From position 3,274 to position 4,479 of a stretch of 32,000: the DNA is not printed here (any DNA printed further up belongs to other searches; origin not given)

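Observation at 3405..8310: Aspartate-to-homoserine module with an ACT-less aspartate kinase, co-transcribed with a sugar aminotransferase and a GT2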

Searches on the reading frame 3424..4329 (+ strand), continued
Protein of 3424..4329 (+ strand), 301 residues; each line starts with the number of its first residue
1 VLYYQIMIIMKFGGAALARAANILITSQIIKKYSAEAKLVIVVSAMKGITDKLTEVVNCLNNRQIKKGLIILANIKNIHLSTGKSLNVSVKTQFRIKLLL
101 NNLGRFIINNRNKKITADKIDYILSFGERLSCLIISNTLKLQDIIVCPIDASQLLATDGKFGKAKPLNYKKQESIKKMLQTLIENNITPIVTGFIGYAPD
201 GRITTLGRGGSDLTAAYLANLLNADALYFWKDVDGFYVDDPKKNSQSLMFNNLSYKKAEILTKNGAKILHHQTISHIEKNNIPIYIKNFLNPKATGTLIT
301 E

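Call 42: find_encoding_contigs(protein=window:3442-4329:+, flank=10000, max_places=3)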
Protein window:3442-4329:+ (295 aa): 10 contigs read that carry it; 3 places shown.
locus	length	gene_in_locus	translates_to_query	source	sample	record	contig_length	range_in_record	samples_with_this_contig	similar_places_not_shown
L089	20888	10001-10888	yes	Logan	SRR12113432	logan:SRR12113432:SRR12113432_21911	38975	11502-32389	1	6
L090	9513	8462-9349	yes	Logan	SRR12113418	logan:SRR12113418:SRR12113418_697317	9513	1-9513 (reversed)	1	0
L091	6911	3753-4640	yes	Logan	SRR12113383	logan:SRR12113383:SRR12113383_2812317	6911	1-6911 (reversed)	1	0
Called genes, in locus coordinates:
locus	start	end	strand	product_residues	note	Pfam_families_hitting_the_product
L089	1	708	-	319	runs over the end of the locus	PF00535:Glycos_transf_2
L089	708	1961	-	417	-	PF08421:Methyltransf_13, PF13489:Methyltransf_23, PF08242:Methyltransf_12 (weak), PF08484:Methyltransf_14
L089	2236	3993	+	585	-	PF13522:GATase_6, PF12481:DUF3700 (faint), PF13537:GATase_7, PF00733:Asn_synthase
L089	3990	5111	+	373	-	PF00534:Glycos_transf_1, PF13692:Glyco_trans_1_4 (weak)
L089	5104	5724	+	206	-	PF07021:MetW (weak), PF13489:Methyltransf_23, PF13649:Methyltransf_25 (weak), PF13847:Methyltransf_31, PF08241:Methyltransf_11, PF08242:Methyltransf_12 (weak)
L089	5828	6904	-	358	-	PF04321:RmlD_sub_bind, PF01073:3Beta_HSD, PF01370:Epimerase, PF07993:NAD_binding_4, PF16363:GDP_Man_Dehyd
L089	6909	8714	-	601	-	PF02776:TPP_enzyme_N, PF00205:TPP_enzyme_M, PF02775:TPP_enzyme_C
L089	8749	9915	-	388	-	PF00155:Aminotran_1_2, PF00266:Aminotran_5 (faint), PF01053:Cys_Met_Meta_PP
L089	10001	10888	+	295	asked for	PF00696:AA_kinase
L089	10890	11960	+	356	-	PF00742:Homoserine_dh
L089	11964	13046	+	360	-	PF01118:Semialdhyde_dh, PF02774:Semialdhyde_dhC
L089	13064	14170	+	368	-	PF01041:DegT_DnrJ_EryC1, PF00155:Aminotran_1_2 (weak), PF00266:Aminotran_5 (weak)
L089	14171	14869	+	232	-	PF00535:Glycos_transf_2 (weak)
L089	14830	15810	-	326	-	PF13480:Acetyltransf_6, PF02388:FemAB (weak)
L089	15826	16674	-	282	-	PF00551:Formyl_trans_N, PF02911:Formyl_trans_C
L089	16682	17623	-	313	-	PF01408:GFO_IDH_MocA, PF22725:GFO_IDH_MocA_C3, PF02894:GFO_IDH_MocA_C (weak)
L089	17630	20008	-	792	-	PF09586:YfhO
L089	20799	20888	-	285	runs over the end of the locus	PF05050:Methyltransf_21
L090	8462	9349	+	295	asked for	PF00696:AA_kinase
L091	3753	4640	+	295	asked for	PF00696:AA_kinase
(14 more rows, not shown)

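Call 53: find_homologous_proteins(query=L003:13670-14971:+, max_evalue=1e-30)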
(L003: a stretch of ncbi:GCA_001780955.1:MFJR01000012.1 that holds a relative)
Query L003:13670-14971:+ (433 aa): 8000 proteins with E <= 1e-30 among 8000 candidates; the best 120 are listed.
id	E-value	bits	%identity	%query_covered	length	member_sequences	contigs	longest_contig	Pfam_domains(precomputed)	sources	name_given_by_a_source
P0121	8.6e-287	969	100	100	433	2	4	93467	PF00291.32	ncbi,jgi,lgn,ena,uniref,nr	ncbi:threonine synthase [Candidatus Gottesmanbacteria bacterium RIFCSPLOWO2_01_FULL_39_12b]|uniref:T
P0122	7.4e-211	719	74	100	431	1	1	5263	PF00291.32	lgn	-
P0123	1.7e-205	701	74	97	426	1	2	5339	PF00291.32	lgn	-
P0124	6.9e-201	686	73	97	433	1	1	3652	PF00291.32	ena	-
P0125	2.5e-195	668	70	99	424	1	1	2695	PF00291.32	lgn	-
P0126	2.5e-195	668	69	100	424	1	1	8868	PF00291.32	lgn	-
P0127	1.9e-193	661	68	99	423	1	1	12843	PF00291.32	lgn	-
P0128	1.6e-189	649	75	90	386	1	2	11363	PF00291.32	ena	-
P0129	2.9e-189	648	67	100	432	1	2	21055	PF00291.32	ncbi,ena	-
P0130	2.2e-188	645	67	99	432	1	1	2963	PF00291.32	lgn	-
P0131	1.5e-187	642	67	99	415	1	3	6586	PF00291.32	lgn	-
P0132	7.8e-186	636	67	99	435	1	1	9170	PF00291.32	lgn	-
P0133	1.0e-180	619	64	100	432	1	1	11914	PF00291.32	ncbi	-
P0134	3.9e-180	618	64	98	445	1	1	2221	PF00291.32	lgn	-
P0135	2.1e-179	615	69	91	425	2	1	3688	PF00291.32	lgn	-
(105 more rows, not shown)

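Call 56: find_encoding_contigs(protein=P0034, flank=9000, max_places=1)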
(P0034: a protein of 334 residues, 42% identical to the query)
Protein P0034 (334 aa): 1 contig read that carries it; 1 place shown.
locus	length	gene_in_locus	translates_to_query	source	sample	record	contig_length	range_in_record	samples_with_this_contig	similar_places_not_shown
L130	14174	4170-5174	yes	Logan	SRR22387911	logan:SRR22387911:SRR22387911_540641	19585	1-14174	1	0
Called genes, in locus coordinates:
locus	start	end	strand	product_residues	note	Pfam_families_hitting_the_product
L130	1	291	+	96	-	?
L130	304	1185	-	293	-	PF01370:Epimerase, PF04321:RmlD_sub_bind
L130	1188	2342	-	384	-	PF00155:Aminotran_1_2, PF01053:Cys_Met_Meta_PP (weak), PF01041:DegT_DnrJ_EryC1 (weak)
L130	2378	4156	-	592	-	PF02776:TPP_enzyme_N, PF00205:TPP_enzyme_M, PF02775:TPP_enzyme_C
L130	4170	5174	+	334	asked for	PF00696:AA_kinase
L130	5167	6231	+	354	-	PF01118:Semialdhyde_dh, PF02774:Semialdhyde_dhC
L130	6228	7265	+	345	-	PF03447:NAD_binding_3, PF00742:Homoserine_dh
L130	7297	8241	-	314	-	PF00106:adh_short (faint), PF01073:3Beta_HSD, PF01370:Epimerase, PF02719:Polysacc_synt_2, PF04321:RmlD_sub_bind, PF16363:GDP_Man_Dehyd, PF13460:NAD_binding_10 (weak), PF07993:NAD_binding_4, +1 more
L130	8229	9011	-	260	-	PF00483:NTP_transferase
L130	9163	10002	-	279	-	PF00535:Glycos_transf_2, PF10111:Glyco_tranf_2_2, PF13641:Glyco_tranf_2_3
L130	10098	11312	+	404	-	PF01041:DegT_DnrJ_EryC1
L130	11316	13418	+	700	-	-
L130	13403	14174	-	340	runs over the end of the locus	PF01075:Glyco_transf_9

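Call 57: find_encoding_contigs(protein=P0039, flank=9000, max_places=1)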
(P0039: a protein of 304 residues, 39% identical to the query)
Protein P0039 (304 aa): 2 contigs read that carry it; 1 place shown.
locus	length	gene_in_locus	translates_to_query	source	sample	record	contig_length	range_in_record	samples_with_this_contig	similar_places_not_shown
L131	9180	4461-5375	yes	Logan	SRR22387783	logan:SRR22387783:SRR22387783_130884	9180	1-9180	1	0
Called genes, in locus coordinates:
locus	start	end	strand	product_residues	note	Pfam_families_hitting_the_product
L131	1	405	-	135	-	?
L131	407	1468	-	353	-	PF01370:Epimerase, PF16363:GDP_Man_Dehyd, PF07993:NAD_binding_4 (weak)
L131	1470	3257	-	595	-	PF02776:TPP_enzyme_N, PF00205:TPP_enzyme_M, PF02775:TPP_enzyme_C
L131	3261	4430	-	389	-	PF00155:Aminotran_1_2, PF01053:Cys_Met_Meta_PP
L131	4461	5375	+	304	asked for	PF00696:AA_kinase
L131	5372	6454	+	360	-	PF01118:Semialdhyde_dh, PF02774:Semialdhyde_dhC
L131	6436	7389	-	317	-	PF00106:adh_short (faint), PF01073:3Beta_HSD, PF01370:Epimerase, PF02719:Polysacc_synt_2, PF04321:RmlD_sub_bind, PF16363:GDP_Man_Dehyd, PF07993:NAD_binding_4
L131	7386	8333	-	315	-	-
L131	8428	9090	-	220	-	PF00300:His_Phos_1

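Call 58: search_protein_families(library=pfam, proteins=[L009:11678-13102:+, L009:7835-9745:+, L131:7386-8333:-], max_evalue=0.001)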
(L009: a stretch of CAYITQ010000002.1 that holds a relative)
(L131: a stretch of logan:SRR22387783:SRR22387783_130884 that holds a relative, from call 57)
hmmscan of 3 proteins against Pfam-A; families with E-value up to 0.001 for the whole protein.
L009:11678-13102:+ (474 aa): 3 families
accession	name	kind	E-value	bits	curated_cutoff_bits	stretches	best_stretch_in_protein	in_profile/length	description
PF14821.11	Thr_synth_N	-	1.8e-24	86.1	25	1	2-78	2-79/79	Threonine synthase N terminus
PF00291.31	PALP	-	4e-10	39.9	35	1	98-404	25-275/295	Pyridoxal-phosphate dependent enzyme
PF24857.1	THR4_C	-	0.00014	22.3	27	1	397-445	1-50/85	Threonine synthase, C-terminal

L009:7835-9745:+ (636 aa): 3 families
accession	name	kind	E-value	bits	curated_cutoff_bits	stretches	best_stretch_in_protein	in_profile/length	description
PF00587.30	tRNA-synt_2b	-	3e-40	138.6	29.3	1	281-448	9-144/179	tRNA synthetase class II core domain (G, H, P, S and T)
PF03129.25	HGTP_anticodon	-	1.3e-26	93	21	1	534-623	1-93/94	Anticodon binding domain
PF07973.19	tRNA_SAD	-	2.5e-05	24.6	24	1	119-163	7-44/44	Threonyl and Alanyl tRNA synthetase second additional domain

L131:7386-8333:- (315 aa): 0 families

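Call 61: search_protein_families(library=pfam, proteins=[L089:2236-3993:+, L089:708-1961:-, L089:5828-6904:-, L001:14125-15084:+, L001:15077-16126:+], max_evalue=0.001)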
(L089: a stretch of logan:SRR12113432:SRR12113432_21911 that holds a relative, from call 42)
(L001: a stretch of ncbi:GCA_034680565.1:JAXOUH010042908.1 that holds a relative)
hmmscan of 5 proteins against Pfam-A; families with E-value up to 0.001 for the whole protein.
L089:2236-3993:+ (585 aa): 6 families
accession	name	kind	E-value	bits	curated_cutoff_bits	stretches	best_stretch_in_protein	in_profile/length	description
PF00733.27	Asn_synthase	-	9.5e-72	243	21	1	237-579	2-353/354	Asparagine synthase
PF13537.11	GATase_7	-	5.3e-43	146.4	25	1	44-162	2-122/123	Glutamine amidotransferase domain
PF13522.11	GATase_6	-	8.9e-39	132.9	27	1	28-157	1-130/130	Glutamine amidotransferase domain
PF12481.13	DUF3700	-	2.3e-05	24.5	27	1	65-156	76-171/228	Aluminium induced protein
PF06508.19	QueC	-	6.1e-05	23.1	22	1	257-322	4-69/210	Queuosine biosynthesis protein QueC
PF02540.23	NAD_synthase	-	0.00071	19.2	21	0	235-324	3-89/242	NAD synthase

L089:708-1961:- (417 aa): 6 families
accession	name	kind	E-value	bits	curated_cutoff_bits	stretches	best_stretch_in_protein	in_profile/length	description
PF08484.17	Methyltransf_14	-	5.1e-62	208.8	23.5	1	254-412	1-160/160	C-methyltransferase C-terminal domain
PF08421.16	Methyltransf_13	-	1.5e-24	86.3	31.3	1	14-75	1-62/62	Putative zinc binding domain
PF13489.12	Methyltransf_23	-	3e-11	43.8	27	1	95-249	8-163/164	Methyltransferase domain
PF08242.18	Methyltransf_12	-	3.5e-06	28.1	30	1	112-204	1-98/98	Methyltransferase domain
PF08241.18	Methyltransf_11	-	9.6e-05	23.4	21.2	1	113-205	2-94/95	Methyltransferase domain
PF13649.12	Methyltransf_25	-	0.00081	20.5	27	0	111-202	1-97/97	Methyltransferase domain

L089:5828-6904:- (358 aa): 6 families
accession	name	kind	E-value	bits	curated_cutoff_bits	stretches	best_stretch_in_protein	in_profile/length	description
PF01370.27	Epimerase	-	1.7e-35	123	20.9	1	36-278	1-240/240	NAD dependent epimerase/dehydratase family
PF16363.11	GDP_Man_Dehyd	-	1.7e-27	97.2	27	1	37-351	1-322/332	GDP-mannose 4,6 dehydratase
PF04321.23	RmlD_sub_bind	-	5.3e-11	42.6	27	1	35-333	2-270/287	RmlD substrate binding domain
PF07993.18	NAD_binding_4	-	2.1e-10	40.7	20.1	1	103-237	87-231/258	Male sterility protein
PF01073.25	3Beta_HSD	-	1.6e-08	34.4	22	1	38-221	2-187/280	3-beta hydroxysteroid dehydrogenase/isomerase family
PF02719.21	Polysacc_synt_2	-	0.00014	21.6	20.2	0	36-148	1-121/293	Polysaccharide biosynthesis protein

L001:14125-15084:+ (319 aa): 4 families
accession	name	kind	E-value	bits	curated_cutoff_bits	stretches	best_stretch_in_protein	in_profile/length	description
PF00676.26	E1_dh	-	6.1e-53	180.2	22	1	11-307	2-297/300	Dehydrogenase E1 component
PF13292.11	DXP_synthase_N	-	1.2e-08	35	21.2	1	113-177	113-177/274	1-deoxy-D-xylulose-5-phosphate synthase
PF02775.26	TPP_enzyme_C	-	6.5e-07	29.7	21.9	1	106-182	21-94/151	Thiamine pyrophosphate enzyme, C-terminal TPP binding domain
PF00456.26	Transketolase_N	-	0.00078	19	22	0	132-226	143-237/334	Transketolase, thiamine diphosphate binding domain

L001:15077-16126:+ (349 aa): 2 families
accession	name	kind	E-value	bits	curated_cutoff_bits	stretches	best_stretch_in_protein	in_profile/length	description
PF02779.29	Transket_pyr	-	8.9e-32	110.6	27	1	5-178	3-172/174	Transketolase, pyrimidine binding domain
PF02780.25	Transketolase_C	-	1.8e-29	102.6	25.9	1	195-318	1-124/124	Transketolase, C-terminal domain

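Call 73: search_solved_structures(query=L003:13033-13668:+, max_evalue=0.1)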
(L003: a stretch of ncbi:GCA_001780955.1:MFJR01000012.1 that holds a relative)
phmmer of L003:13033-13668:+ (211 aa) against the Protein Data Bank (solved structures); distinct sequences matched with E-value up to 0.1: 0.
